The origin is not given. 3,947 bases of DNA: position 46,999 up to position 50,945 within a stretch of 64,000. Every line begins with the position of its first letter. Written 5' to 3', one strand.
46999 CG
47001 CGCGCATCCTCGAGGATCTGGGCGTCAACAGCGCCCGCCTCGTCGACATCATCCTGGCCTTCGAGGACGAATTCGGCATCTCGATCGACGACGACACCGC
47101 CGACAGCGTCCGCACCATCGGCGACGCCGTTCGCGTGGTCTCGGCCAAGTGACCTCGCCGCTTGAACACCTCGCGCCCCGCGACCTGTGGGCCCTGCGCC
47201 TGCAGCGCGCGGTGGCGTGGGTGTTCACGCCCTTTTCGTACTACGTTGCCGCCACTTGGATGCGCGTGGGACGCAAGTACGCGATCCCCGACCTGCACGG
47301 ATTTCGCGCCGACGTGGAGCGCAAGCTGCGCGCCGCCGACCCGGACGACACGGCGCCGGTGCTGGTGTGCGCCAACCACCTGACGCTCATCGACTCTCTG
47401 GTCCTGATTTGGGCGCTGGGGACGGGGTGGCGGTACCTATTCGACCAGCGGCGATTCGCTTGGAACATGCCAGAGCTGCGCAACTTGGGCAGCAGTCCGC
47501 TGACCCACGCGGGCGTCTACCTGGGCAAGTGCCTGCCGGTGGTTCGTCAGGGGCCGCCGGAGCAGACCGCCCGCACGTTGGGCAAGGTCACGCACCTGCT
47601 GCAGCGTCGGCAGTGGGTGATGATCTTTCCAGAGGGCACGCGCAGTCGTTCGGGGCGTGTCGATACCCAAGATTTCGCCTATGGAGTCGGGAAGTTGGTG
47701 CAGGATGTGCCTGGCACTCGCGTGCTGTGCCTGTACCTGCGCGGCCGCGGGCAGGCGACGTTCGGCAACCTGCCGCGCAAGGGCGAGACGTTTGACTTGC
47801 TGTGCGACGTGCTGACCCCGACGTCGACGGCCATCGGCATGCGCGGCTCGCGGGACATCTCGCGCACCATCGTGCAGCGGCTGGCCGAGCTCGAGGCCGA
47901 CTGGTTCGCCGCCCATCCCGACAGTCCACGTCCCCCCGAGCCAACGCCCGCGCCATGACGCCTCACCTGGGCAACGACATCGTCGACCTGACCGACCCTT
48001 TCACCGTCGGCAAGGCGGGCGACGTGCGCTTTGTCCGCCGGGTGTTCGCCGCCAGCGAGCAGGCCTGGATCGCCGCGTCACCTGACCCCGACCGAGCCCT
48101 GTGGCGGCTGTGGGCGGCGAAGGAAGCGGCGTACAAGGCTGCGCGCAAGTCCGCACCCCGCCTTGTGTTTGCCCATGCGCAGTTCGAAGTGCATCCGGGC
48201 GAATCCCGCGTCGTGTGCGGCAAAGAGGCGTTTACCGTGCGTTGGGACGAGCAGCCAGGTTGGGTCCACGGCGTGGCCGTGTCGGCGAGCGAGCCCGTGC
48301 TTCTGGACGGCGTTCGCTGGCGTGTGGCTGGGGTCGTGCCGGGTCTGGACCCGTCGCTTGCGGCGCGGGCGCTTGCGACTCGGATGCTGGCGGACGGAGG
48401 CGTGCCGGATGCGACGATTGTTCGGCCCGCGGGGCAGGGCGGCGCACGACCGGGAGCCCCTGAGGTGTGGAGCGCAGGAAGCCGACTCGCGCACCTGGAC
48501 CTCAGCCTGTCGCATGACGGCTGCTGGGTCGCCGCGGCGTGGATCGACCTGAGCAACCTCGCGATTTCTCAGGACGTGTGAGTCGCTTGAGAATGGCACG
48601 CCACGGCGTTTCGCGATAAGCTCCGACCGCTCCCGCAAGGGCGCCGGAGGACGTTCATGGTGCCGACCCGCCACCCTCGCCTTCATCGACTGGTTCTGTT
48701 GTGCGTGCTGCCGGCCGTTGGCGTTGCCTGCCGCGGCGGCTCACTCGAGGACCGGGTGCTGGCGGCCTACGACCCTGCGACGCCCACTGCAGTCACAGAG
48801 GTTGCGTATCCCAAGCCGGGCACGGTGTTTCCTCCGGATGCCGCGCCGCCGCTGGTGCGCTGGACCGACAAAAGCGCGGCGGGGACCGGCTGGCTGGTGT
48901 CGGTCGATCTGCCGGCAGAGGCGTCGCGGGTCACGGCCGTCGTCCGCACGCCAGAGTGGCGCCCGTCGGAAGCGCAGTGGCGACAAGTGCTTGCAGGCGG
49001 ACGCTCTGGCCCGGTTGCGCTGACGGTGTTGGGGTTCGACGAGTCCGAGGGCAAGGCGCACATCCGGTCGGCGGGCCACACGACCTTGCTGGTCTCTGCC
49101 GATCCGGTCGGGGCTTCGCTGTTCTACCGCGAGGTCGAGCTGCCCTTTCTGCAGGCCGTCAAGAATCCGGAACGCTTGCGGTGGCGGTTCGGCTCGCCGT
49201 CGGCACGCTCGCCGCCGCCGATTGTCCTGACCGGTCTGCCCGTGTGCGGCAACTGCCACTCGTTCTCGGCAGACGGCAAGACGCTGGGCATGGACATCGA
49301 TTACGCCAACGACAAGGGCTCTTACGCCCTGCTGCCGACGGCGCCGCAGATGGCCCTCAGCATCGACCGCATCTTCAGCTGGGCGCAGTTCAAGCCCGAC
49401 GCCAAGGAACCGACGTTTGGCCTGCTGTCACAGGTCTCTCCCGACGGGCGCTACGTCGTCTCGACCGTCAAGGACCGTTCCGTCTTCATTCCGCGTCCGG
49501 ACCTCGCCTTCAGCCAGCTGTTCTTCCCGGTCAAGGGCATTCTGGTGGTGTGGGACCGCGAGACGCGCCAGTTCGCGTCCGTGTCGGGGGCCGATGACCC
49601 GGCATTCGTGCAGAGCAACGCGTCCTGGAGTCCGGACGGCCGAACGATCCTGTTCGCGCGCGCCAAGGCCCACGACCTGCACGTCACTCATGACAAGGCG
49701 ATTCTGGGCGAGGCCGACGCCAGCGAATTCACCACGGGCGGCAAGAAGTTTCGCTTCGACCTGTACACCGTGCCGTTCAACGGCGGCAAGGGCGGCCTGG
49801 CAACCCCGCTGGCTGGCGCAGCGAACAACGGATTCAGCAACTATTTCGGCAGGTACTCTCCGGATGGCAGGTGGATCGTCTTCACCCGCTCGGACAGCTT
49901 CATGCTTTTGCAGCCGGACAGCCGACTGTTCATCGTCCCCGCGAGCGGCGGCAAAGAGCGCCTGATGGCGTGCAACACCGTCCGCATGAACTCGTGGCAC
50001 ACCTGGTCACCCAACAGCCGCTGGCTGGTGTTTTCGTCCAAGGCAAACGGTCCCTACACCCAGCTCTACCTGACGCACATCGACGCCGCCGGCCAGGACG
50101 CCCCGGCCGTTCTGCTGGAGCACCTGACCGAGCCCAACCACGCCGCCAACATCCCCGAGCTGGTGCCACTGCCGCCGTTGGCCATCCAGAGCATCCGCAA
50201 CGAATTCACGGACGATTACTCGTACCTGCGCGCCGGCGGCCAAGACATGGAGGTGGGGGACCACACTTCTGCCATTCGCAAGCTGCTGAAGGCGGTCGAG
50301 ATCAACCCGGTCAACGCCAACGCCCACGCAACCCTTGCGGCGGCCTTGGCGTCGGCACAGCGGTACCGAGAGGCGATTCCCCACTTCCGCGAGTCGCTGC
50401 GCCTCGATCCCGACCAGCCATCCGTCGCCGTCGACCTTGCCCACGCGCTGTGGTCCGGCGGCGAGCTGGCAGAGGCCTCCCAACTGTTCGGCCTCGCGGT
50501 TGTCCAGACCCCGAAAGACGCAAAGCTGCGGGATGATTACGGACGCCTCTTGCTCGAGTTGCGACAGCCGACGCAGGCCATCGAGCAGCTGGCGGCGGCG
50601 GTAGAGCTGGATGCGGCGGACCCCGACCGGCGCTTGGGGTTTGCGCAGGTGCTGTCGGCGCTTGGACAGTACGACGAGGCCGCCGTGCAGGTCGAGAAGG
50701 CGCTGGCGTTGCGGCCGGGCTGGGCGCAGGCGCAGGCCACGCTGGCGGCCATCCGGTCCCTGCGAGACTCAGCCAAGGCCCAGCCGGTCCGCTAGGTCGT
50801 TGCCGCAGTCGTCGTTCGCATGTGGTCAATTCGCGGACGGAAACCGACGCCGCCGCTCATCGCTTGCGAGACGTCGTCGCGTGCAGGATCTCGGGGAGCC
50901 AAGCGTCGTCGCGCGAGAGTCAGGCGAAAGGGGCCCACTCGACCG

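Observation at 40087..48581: Self-contained, translationally coupled type II FAS-like operon with its own ACP, PPTase, PlsC-type acyltransferase and a BioC-like methyltransferase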

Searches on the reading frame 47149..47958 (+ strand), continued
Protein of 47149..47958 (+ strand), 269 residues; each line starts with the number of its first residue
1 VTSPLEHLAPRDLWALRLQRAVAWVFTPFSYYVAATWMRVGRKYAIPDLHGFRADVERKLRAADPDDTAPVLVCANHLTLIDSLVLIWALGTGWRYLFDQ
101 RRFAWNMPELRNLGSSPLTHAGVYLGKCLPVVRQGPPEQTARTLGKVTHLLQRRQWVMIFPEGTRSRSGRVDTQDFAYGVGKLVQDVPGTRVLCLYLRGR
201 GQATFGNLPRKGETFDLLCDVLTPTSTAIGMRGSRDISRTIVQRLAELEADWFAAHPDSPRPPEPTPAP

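Call 45: fold_search(model_id=the predicted structure, library=pdb)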
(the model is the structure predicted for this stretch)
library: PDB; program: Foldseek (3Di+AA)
matches with E <= 10: 767; with E <= 0.001: 2
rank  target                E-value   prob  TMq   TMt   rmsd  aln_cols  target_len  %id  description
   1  8e4y                  2.3e-05  1.00  0.47  0.21   5.1       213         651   19  Cryo-EM structure of human glycerol-3-phosphate acyltransferase 1 (GPAT1) in complex with 2-oxohexadecyl-CoA (released 2022-12-21)
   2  1iuq                  4.5e-05  1.00  0.50  0.40   6.3       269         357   15  The 1.55 A Crystal Structure of Glycerol-3-Phosphate Acyltransferase (released 2003-10-07)
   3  4tlb_E                5.2e-02  0.16  0.17  0.19  13.3       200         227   14  Crystal structure of N-terminal C1 domain of KaiC (released 2015-07-01)
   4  1p9w                  5.9e-02  0.38  0.28  0.22  11.1       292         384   12  Crystal Structure of Vibrio cholerae putative NTPase EpsE (released 2003-10-14)
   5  7v3x_E                7.8e-02  0.14  0.17  0.13  13.1       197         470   14  Crystal Structure of Cyanobacterial Circadian Clock Protein KaiC (released 2022-04-27)
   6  8zn5_I                7.8e-02  0.13  0.19  0.14  14.9       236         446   10  Crystal Structure of Designed Clock Protein KaiC (released 2025-04-16)
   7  7dy1_A                8.7e-02  0.09  0.17  0.12  15.8       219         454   14  Crystal Structure of Cyanobacterial Circadian Clock Protein KaiC (released 2022-05-18)
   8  6uk5_A                1.2e-01  0.13  0.22  0.24  11.6       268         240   13  Structure of SAM bound CalS10, an amino pentose methyltransferase from Micromonospora echinaspora involved in calichea (released 2020-10-07)
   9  2zzk_B                1.3e-01  0.38  0.28  0.13   7.2       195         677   11  Crystal structure of tRNA wybutosine synthesizing enzyme TYW4 (released 2009-06-02)
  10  4tla_F                1.3e-01  0.15  0.20  0.22  12.7       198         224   12  Crystal structure of N-terminal C1 domain of KaiC (released 2015-07-01)
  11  4tl9_C                1.4e-01  0.10  0.16  0.19  13.7       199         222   12  Crystal structure of N-terminal C1 domain of KaiC (released 2015-07-01)
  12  8zn5_J                1.6e-01  0.14  0.20  0.15  13.0       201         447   15  Crystal Structure of Designed Clock Protein KaiC (released 2025-04-16)
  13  4tlb_C                1.6e-01  0.10  0.18  0.19  13.4       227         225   10  Crystal structure of N-terminal C1 domain of KaiC (released 2015-07-01)
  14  8fwi_A                1.6e-01  0.09  0.18  0.12  11.1       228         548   10  Structure of dodecameric KaiC-RS-S413E/S414E solved by cryo-EM (released 2023-03-22)
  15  6h1d_A                1.7e-01  0.18  0.23  0.28   9.8       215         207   13  Crystal structure of C21orf127-TRMT112 in complex with SAH (released 2019-05-22)
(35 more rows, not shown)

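Call 64: search_protein_representatives(alignment_id=A1)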
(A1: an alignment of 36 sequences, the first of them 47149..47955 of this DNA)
Query: 36 sequences, 251 profile positions. Proteins with E-value up to 0.001 (for the whole library): 2062; up to 1e-10: 344; up to 1e-30: 158. The best 150 are listed.
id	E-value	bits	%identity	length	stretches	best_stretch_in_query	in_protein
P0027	4.0e-101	353.7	-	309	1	3-248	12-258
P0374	1.5e-97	342.0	-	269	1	7-248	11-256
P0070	1.8e-93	328.6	-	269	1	9-247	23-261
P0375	1.2e-92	326.0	-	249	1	5-246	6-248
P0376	8.4e-91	319.9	-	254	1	4-245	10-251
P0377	3.2e-90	318.0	-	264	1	5-248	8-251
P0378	4.5e-90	317.5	-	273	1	6-247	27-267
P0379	3.9e-89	314.5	-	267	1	3-247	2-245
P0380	2.0e-88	312.1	-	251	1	4-247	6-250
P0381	5.9e-87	307.3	-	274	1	5-247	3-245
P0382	1.1e-86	306.4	-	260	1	7-249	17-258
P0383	4.2e-85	301.2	-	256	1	5-248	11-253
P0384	6.4e-85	300.6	-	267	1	4-245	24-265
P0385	6.5e-85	300.6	-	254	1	4-247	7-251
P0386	7.7e-85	300.4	-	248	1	5-249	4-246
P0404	1.0e-77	277.0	-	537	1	5-247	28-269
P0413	1.0e-73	263.9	-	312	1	9-247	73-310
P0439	3.4e-62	226.2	-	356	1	9-246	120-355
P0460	1.7e-54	201.0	-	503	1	9-249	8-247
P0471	1.9e-48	181.1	-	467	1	3-248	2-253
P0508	4.7e-37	143.8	-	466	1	33-235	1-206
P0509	8.7e-37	143.0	-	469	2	109-247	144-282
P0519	6.5e-35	136.8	-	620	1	4-148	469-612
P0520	2.0e-34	135.2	-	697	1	134-227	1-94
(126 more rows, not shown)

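Call 65: search_protein_families(library=pfam, proteins=[P0404, P0460, P0471, P0508, P0509, P0519, P0520, P0439, P0413], max_evalue=0.001)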
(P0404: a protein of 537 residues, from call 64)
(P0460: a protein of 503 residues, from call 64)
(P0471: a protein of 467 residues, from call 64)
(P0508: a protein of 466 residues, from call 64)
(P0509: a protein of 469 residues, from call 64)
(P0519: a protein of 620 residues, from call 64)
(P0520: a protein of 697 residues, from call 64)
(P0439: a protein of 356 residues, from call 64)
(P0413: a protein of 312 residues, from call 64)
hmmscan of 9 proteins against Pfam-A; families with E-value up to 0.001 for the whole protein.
P0404 (537 aa): 6 families
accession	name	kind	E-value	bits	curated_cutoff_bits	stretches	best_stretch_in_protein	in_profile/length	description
PF00106.31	adh_short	-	5.4e-52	176.5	26.6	1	281-472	1-191/195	short chain dehydrogenase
PF13561.12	adh_short_C2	-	2.5e-35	122.6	27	1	287-472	1-185/236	Enoyl-(Acyl carrier protein) reductase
PF01553.26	Acyltransferase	-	9.2e-13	48.6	23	1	79-231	11-119/132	Acyltransferase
PF08659.16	KR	-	1.6e-10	41.6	22.6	1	282-447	2-166/180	KR domain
PF13460.12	NAD_binding_10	-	4.5e-06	27.1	27.2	1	287-496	1-182/184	NAD(P)H-binding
PF01370.27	Epimerase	-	0.00038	20.4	20.9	0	283-434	1-146/240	NAD dependent epimerase/dehydratase family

P0460 (503 aa): 5 families
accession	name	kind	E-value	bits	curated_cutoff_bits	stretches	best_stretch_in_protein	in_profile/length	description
PF00106.31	adh_short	-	2e-42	145.4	26.6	1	247-435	1-188/195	short chain dehydrogenase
PF13561.12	adh_short_C2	-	2.4e-26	93.2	27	1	253-443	1-189/236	Enoyl-(Acyl carrier protein) reductase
PF01553.26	Acyltransferase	-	4.8e-14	52.7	23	1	46-184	10-130/132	Acyltransferase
PF08659.16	KR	-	6.1e-12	46.2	22.6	1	248-412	2-165/180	KR domain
PF01370.27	Epimerase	-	2.8e-05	24.1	20.9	1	249-404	1-150/240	NAD dependent epimerase/dehydratase family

P0471 (467 aa): 2 families
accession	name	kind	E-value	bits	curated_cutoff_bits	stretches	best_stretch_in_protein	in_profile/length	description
PF01553.26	Acyltransferase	-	5.3e-08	33.2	23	1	57-185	13-122/132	Acyltransferase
PF01648.25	ACPS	-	2.5e-06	27.9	25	1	279-350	15-83/111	4'-phosphopantetheinyl transferase superfamily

P0508 (466 aa): 1 family
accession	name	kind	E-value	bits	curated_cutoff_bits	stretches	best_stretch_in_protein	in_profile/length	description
PF01648.25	ACPS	-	2.5e-05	24.7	25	1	233-275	16-60/111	4'-phosphopantetheinyl transferase superfamily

P0509 (469 aa): 1 family
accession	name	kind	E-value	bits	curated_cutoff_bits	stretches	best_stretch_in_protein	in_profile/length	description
PF01553.26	Acyltransferase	-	2e-07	31.3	23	1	143-208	55-113/132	Acyltransferase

P0519 (620 aa): 0 families

P0520 (697 aa): 0 families

P0439 (356 aa): 1 family
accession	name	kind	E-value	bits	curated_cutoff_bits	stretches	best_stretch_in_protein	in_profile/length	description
PF01553.26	Acyltransferase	-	7.1e-14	52.2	23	1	159-283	3-118/132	Acyltransferase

P0413 (312 aa): 1 family
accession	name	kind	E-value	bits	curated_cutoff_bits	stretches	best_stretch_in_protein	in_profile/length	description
PF01553.26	Acyltransferase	-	1.8e-13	50.9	23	1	114-238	5-119/132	Acyltransferase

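Call 67: search_protein_families(library=ncbifam, proteins=[L033:11471-12238:+, L017:4370-5569:+], max_evalue=1e-10)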
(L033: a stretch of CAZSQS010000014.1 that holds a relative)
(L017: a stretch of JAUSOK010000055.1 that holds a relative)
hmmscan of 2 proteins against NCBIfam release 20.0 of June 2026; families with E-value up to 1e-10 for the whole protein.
L033:11471-12238:+ (255 aa): 185 families (the best 25 are shown)
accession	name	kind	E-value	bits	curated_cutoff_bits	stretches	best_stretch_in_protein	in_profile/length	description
NF006072.0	PRK08217.1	subfamily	3e-53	181.2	298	1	1-252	1-253/253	3-ketoacyl-(acyl-carrier-protein) reductase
NF004198.0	PRK05653.1-3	equivalog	4.9e-51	173.6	296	1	4-233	6-227/248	3-oxoacyl-ACP reductase FabG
NF005559.1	PRK07231.1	subfamily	1.8e-45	155.4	215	1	4-250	3-247/249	glucose 1-dehydrogenase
TIGR01830.1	3oxo_ACP_reduc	equivalog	7e-42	143.8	297.75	1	8-249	1-237/239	3-oxoacyl-[acyl-carrier-protein] reductase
NF052558.1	MBtsdlDhBudC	equivalog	3e-40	138.4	270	1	5-250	3-241/250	meso-2,3-butanediol dehydrogenase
NF009466.0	PRK12826.1-2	subfamily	5.2e-39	134.2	222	1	6-248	4-242/248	3-oxoacyl-ACP reductase FabG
NF009464.0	PRK12824.1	subfamily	5.4e-39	134.3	269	1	7-252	4-244/245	3-oxoacyl-ACP reductase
NF053702.1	TrHdxCHCADhChcB1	equivalog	6.7e-39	133.7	400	1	5-215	4-209/250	trans-4-hydroxycyclohexanecarboxylate dehydrogenase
TIGR01829.1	AcAcCoA_reduct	subfamily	2e-38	132.4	302.1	1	7-234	2-222/242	acetoacetyl-CoA reductase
NF053701.1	CsHdxCHCADhChcB2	equivalog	5.3e-38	130.9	350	1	5-249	3-241/245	cis-4-hydroxycyclohexanecarboxylate dehydrogenase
NF005067.0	PRK06484.1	equivalog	5.3e-37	127.5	713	1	6-250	274-511/524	short chain dehydrogenase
NF009093.0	PRK12429.1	subfamily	1.4e-36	126.1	258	1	2-200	2-193/259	3-hydroxybutyrate dehydrogenase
NF006121.0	PRK08265.1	subfamily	2.9e-36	125.3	294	1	4-234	6-227/263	short chain dehydrogenase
NF004818.0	PRK06172.1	equivalog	1.6e-35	122.7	336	1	4-249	6-249/253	SDR family oxidoreductase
NF052562.1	RADHDNL4305835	equivalog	7e-35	120.7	400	1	4-233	6-230/252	NADP-dependent (R)-specific alcohol dehydrogenase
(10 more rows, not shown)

L017:4370-5569:+ (399 aa): 19 families
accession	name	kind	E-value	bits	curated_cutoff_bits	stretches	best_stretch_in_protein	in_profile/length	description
NF042972.1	AcrlCoAredClosAcrC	equivalog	2.4e-76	256.9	640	2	212-399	191-377/378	acryloyl-CoA reductase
NF058590.1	AcCoDHFadEBacil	equivalog_domain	1.4e-63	215.4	600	2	5-174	21-192/586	acyl-CoA dehydrogenase FadE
NF043006.1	CyhCrbnylCoADH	equivalog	1.6e-59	201.8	650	2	212-398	190-375/380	cyclohexane-1-carbonyl-CoA dehydrogenase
NF053553.1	prodigi_MBC_PigA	equivalog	8.1e-53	179.9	500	2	1-181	1-182/381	prodigiosin MBC biosynthesis dehydrogenase PigA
NF045552.1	GlutCoADH_Des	equivalog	8.1e-48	163.5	470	2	220-396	201-377/387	glutaryl-CoA dehydrogenase Acd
NF045652.1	ProlPCPDhRedW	equivalog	1.3e-47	162.4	650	2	213-397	190-372/376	L-prolyl-[peptidyl-carrier protein] dehydrogenase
NF008997.0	PRK12341.1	equivalog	2.7e-44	151.8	537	1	1-399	1-377/382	acyl-CoA dehydrogenase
NF042439.1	SulpropCoADesulf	equivalog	6e-44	150.3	600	1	17-399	5-371/379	3-sulfinopropanoyl-CoA desulfinase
TIGR03207.1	cyc_hxne_CoA_dh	equivalog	4.5e-39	134.2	575.35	2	5-178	1-173/372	cyclohexanecarboxyl-CoA dehydrogenase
NF002885.1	PRK03354.1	equivalog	1.9e-38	132.5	540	2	1-175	1-173/378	crotonobetainyl-CoA dehydrogenase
NF052270.1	Staph_DH_FadE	equivalog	5.3e-33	114.3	600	1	213-398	210-393/400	acyl-CoA dehydrogenase FadE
TIGR03203.1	pimD_small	equivalog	8.8e-19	67.8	652.7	1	228-375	205-353/378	pimeloyl-CoA dehydrogenase small subunit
TIGR04022.1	sulfur_SfnB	equivalog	1.7e-17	63.4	430.9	0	11-170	8-164/391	SfnB family sulfur acquisition oxidoreductase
NF008594.0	PRK11561.1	equivalog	5.5e-17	61.3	545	1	117-389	177-430/540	isovaleryl-CoA dehydrogenase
NF049984.1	Rv1679_FadE16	equivalog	6.6e-16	58.5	600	1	214-379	179-346/371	Rv1679 family acyl-CoA dehydrogenase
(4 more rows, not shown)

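Call 68: search_dna_similar(query=window:47149-47955:+, collection=plasmids, mode=protein, max_evalue=1e-10, max_rows=15)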
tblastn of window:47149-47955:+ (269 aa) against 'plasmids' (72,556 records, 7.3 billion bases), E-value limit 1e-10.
No match.

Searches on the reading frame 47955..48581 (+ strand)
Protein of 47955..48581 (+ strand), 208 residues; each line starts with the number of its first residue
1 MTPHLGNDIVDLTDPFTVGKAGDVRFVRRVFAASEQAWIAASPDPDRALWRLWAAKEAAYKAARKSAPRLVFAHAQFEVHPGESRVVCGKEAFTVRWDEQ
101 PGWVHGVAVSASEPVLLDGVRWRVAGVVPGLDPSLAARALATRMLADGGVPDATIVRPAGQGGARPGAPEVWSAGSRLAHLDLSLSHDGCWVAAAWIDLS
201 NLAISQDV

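Call 19: search_protein_families(library=pfam, proteins=[window:47955-48581:+], max_evalue=0.001)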
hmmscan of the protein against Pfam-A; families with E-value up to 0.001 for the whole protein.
window:47955-48581:+ (208 aa): 1 family
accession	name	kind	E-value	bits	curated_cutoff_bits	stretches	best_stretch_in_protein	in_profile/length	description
PF01648.25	ACPS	-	9.2e-14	51.9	25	1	5-99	2-99/111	4'-phosphopantetheinyl transferase superfamily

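Call 67: search_protein_families(library=ncbifam, proteins=[window:47955-48581:+], max_evalue=1e-10)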
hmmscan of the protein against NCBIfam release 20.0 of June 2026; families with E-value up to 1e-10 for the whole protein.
window:47955-48581:+ (208 aa): 0 families

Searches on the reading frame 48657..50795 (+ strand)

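Call 50: search_protein_families(library=pfam, proteins=[window:48657-50795:+], max_evalue=0.0001)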
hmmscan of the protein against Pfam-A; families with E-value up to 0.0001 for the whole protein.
window:48657-50795:+ (712 aa): 14 families
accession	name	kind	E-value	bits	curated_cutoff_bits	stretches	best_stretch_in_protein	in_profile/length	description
PF14559.12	TPR_19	-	6.6e-19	68.4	25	2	565-623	2-60/68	Tetratricopeptide repeat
PF07676.18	PD40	-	3.7e-17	62.2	20.9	0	440-471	6-37/38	WD40-like Beta Propeller Repeat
PF07719.23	TPR_2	-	1.4e-15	56.5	27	1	554-586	1-33/34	Tetratricopeptide repeat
PF13414.12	TPR_11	-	7.4e-14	51.6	26.8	0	534-565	8-39/42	TPR repeat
PF13428.12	TPR_14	-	1e-12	47.8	23.5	0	555-595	2-42/44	Tetratricopeptide repeat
PF00515.34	TPR_1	-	4e-11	42.7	27.8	0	554-586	1-33/34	Tetratricopeptide repeat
PF13181.12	TPR_8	-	5.6e-11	42.1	25.7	0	555-586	2-33/34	Tetratricopeptide repeat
PF13431.12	TPR_17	-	8.2e-11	41.7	24.4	0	543-574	2-33/34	Tetratricopeptide repeat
PF13432.12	TPR_16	-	3.8e-10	40.5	32.7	2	532-588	9-65/65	Tetratricopeptide repeat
PF23914.1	TPR_CcmH_CycH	-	7.3e-09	36.1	42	0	618-698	46-129/158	Cytochrome c-type biogenesis protein H TPR domain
PF12895.13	ANAPC3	-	6.2e-08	33.2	27.2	0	619-681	23-81/82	Anaphase-promoting complex, cyclosome, subunit 3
PF13424.12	TPR_12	-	4.2e-07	30.5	30.1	0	531-584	14-75/77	Tetratricopeptide repeat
PF14561.12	TPR_20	-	6.1e-06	26.9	25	0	536-584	4-52/90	Tetratricopeptide repeat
PF24575.1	TPR_Slam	-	1.2e-05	26.1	35.2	0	561-611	54-104/104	Surface lipoprotein assembly modifier, N-terminal TPR repeats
